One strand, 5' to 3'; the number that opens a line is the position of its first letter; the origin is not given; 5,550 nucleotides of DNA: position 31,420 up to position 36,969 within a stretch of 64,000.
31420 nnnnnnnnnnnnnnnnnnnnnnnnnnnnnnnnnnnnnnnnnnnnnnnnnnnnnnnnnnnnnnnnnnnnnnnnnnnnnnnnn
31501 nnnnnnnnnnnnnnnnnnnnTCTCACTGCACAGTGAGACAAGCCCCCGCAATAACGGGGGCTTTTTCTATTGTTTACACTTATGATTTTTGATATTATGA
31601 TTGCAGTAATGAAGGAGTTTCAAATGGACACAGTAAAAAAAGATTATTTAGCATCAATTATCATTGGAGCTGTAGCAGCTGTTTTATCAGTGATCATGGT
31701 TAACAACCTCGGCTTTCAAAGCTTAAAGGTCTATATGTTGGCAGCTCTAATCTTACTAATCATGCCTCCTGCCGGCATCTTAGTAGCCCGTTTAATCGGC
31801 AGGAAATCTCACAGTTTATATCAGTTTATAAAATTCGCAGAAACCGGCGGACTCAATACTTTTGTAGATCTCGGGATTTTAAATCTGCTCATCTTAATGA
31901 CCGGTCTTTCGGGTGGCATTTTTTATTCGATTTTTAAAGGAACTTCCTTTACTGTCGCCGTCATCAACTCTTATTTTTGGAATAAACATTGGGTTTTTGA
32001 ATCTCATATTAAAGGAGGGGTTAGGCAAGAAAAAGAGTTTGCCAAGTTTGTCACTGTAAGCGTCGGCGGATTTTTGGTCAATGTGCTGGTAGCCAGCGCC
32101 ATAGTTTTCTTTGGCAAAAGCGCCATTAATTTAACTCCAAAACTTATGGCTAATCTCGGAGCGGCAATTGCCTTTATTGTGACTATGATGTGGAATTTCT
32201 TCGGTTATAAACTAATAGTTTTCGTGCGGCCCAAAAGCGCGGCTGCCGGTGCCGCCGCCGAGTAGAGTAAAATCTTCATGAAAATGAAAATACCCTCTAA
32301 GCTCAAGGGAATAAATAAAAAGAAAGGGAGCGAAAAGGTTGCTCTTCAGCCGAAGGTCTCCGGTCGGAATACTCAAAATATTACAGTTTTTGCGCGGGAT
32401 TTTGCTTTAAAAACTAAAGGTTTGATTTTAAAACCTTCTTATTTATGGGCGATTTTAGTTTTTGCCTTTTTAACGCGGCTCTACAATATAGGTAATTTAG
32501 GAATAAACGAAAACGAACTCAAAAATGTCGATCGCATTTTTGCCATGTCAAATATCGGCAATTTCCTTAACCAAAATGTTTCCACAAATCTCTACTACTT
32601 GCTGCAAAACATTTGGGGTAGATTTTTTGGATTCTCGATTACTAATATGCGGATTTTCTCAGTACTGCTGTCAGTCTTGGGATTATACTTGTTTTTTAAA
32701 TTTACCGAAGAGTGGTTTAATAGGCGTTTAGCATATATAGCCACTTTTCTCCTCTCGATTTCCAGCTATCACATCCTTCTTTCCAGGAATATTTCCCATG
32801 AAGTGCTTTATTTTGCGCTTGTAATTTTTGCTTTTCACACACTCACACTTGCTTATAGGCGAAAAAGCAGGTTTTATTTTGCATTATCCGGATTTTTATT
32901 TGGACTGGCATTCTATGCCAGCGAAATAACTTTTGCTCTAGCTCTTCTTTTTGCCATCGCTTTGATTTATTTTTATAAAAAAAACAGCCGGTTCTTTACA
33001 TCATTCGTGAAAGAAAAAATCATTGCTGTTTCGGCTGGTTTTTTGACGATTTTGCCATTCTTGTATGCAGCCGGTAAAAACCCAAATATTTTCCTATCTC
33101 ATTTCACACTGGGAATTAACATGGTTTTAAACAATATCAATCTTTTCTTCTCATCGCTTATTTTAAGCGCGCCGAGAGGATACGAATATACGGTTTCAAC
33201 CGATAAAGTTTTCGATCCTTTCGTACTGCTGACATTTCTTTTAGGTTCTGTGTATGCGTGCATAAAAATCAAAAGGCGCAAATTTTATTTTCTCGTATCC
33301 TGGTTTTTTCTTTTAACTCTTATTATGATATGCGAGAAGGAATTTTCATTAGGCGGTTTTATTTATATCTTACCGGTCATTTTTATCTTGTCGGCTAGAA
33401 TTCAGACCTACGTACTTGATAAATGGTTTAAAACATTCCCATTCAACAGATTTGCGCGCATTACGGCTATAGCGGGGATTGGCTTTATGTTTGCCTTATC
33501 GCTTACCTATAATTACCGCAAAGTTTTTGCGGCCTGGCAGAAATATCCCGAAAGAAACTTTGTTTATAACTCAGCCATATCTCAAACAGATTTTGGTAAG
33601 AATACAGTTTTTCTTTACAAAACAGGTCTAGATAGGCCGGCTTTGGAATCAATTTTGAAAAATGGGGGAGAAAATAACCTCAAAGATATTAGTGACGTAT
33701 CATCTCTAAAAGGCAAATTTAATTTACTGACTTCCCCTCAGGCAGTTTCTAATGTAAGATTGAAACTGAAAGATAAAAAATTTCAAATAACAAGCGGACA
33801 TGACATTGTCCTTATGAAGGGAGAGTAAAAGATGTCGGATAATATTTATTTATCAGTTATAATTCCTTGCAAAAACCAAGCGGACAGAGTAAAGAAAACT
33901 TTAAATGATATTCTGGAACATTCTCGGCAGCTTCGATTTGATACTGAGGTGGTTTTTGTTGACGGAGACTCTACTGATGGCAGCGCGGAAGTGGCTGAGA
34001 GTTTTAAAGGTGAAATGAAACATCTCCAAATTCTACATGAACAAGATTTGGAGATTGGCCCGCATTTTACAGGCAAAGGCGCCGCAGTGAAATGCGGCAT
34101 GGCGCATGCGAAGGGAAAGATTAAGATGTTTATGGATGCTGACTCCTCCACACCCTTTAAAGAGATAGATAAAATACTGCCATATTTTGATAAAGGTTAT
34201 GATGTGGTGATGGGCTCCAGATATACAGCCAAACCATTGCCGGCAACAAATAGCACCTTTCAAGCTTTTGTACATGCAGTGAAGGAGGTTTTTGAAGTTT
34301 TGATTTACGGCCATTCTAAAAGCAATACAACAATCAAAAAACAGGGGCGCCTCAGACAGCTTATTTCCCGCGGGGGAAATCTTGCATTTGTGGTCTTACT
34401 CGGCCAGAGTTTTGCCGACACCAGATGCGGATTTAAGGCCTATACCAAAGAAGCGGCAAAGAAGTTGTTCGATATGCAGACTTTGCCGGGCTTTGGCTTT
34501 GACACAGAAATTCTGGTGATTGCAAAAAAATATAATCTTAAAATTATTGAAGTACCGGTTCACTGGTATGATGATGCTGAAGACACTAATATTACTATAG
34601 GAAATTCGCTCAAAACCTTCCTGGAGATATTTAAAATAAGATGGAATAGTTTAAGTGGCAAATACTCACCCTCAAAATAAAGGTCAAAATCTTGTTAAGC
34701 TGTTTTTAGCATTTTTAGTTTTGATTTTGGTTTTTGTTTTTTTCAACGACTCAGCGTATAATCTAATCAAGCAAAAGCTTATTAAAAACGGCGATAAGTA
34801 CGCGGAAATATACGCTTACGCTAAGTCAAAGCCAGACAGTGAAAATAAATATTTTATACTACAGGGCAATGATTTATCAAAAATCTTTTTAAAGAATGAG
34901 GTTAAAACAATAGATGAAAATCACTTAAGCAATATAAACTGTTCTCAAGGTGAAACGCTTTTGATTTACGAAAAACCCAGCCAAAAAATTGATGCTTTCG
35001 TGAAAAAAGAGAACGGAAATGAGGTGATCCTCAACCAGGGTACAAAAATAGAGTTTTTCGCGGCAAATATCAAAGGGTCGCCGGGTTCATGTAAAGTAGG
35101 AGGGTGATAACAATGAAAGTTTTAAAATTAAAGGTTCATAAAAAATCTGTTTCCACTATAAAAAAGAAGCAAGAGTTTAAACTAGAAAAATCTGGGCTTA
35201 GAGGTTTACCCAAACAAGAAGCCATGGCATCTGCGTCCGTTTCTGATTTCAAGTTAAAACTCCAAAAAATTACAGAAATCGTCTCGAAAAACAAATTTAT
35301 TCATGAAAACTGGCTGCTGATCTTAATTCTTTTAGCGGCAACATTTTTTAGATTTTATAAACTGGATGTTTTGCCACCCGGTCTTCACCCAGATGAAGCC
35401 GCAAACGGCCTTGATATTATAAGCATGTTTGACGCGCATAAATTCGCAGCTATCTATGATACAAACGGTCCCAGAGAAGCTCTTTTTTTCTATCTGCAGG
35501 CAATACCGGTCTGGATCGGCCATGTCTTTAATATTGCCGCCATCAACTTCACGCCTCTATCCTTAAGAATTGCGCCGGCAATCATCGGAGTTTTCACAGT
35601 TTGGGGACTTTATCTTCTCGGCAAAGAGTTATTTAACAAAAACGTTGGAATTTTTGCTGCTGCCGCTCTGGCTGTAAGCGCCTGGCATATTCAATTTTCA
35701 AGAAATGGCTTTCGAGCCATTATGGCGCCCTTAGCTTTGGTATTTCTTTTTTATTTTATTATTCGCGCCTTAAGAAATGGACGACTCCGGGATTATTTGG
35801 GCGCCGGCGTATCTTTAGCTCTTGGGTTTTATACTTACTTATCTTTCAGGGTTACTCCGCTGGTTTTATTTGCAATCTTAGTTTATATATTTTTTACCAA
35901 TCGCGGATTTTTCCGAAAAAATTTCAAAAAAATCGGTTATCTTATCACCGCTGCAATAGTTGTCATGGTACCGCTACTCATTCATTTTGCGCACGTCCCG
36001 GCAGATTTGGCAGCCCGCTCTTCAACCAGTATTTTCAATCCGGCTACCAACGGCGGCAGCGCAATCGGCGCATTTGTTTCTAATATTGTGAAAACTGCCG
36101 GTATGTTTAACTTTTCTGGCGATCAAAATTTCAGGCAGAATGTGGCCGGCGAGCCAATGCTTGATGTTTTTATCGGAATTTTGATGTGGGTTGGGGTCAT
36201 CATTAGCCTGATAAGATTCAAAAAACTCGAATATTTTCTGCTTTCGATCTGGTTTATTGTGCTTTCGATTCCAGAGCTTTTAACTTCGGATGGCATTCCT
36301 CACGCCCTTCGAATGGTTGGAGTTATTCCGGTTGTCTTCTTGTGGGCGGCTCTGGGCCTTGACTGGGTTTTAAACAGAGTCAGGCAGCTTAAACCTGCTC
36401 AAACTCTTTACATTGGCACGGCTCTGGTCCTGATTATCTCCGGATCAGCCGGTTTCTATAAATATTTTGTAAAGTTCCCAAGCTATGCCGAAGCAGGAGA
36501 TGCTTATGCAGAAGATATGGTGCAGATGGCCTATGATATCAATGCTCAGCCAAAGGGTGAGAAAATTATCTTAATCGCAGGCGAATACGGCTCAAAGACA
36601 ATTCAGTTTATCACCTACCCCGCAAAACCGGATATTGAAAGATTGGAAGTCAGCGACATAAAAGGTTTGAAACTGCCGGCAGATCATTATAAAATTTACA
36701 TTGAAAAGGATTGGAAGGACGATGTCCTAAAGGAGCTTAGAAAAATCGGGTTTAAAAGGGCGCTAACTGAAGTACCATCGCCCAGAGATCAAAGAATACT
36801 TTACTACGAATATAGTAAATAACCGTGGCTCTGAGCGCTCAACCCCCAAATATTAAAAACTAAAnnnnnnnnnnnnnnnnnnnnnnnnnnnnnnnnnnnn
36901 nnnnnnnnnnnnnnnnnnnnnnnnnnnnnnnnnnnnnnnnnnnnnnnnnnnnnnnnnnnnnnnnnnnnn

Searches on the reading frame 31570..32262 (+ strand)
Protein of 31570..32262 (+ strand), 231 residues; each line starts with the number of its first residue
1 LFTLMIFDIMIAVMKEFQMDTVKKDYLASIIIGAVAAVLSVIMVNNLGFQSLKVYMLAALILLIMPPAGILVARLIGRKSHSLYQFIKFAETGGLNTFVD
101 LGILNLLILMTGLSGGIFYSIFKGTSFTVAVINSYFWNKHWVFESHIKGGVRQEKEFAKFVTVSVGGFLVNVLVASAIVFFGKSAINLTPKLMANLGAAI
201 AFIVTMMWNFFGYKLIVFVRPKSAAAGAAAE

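Call 81: search_protein_families(library=pfam, proteins=[window:31570-32262:+], max_evalue=0.0001)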
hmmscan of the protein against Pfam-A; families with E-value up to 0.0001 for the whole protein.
window:31570-32262:+ (231 aa): 1 family
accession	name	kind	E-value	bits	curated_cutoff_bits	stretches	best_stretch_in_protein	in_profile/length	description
PF04138.20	GtrA_DPMS_TM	-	3.2e-18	66.5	26.1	1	88-218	1-117/117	GtrA/DPMS, transmembrane domain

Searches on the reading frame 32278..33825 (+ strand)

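Call 56: search_protein_families(library=pfam, proteins=[window:32278-33825:+], max_evalue=0.0001)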
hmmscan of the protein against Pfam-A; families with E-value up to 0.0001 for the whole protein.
window:32278-33825:+ (516 aa): 1 family
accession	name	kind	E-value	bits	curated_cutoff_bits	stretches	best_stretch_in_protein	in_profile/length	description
PF13231.12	PMT_2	-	1.1e-10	42.4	26.1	1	107-262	7-158/160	Dolichyl-phosphate-mannose-protein mannosyltransferase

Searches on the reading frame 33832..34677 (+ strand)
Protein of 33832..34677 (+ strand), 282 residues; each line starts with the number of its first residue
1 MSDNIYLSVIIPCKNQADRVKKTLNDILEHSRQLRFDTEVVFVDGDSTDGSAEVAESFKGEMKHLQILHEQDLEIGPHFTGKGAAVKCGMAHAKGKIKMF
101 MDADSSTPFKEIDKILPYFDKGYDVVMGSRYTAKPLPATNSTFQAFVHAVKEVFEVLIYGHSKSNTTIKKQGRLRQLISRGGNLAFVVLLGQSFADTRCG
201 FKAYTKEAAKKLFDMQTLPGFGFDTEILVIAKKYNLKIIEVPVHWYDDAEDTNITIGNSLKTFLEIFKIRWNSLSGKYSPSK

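Call 56: search_protein_families(library=pfam, proteins=[window:33832-34677:+], max_evalue=0.0001)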
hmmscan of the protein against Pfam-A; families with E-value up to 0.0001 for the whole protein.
window:33832-34677:+ (282 aa): 3 families
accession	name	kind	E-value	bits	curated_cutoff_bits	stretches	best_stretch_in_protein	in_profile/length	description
PF00535.33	Glycos_transf_2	-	3e-23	83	23.3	1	8-142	1-127/168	Glycosyl transferase family 2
PF13641.12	Glyco_tranf_2_3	-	1.4e-07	32.2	27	1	7-133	3-126/230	Glycosyltransferase like family 2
PF10111.15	Glyco_tranf_2_2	-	2.4e-06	27.7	27.3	1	8-116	1-103/276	Glycosyltransferase like family 2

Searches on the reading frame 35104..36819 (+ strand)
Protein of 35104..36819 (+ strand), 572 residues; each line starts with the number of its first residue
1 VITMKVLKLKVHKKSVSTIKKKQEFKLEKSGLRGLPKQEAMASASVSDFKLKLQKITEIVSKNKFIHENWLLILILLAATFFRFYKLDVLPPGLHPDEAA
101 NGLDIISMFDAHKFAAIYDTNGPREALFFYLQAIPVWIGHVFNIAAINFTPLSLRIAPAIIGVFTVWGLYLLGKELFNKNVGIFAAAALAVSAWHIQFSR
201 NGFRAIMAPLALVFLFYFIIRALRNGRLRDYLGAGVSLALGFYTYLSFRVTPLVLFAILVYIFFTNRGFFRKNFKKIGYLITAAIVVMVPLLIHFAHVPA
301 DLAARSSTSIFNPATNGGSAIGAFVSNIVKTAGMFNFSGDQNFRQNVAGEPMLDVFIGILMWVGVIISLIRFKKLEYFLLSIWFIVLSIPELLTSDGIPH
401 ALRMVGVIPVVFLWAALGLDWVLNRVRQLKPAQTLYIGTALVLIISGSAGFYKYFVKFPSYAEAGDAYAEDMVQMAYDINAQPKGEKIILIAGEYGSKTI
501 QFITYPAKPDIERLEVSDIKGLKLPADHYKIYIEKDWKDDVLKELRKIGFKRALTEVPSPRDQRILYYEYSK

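Call 56: search_protein_families(library=pfam, proteins=[window:35104-36819:+], max_evalue=0.0001)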
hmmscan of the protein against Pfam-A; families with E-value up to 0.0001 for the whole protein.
window:35104-36819:+ (572 aa): 1 family
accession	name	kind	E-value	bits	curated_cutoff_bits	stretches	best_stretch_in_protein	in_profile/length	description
PF13231.12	PMT_2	-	1.4e-16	61.5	26.1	1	148-293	18-159/160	Dolichyl-phosphate-mannose-protein mannosyltransferase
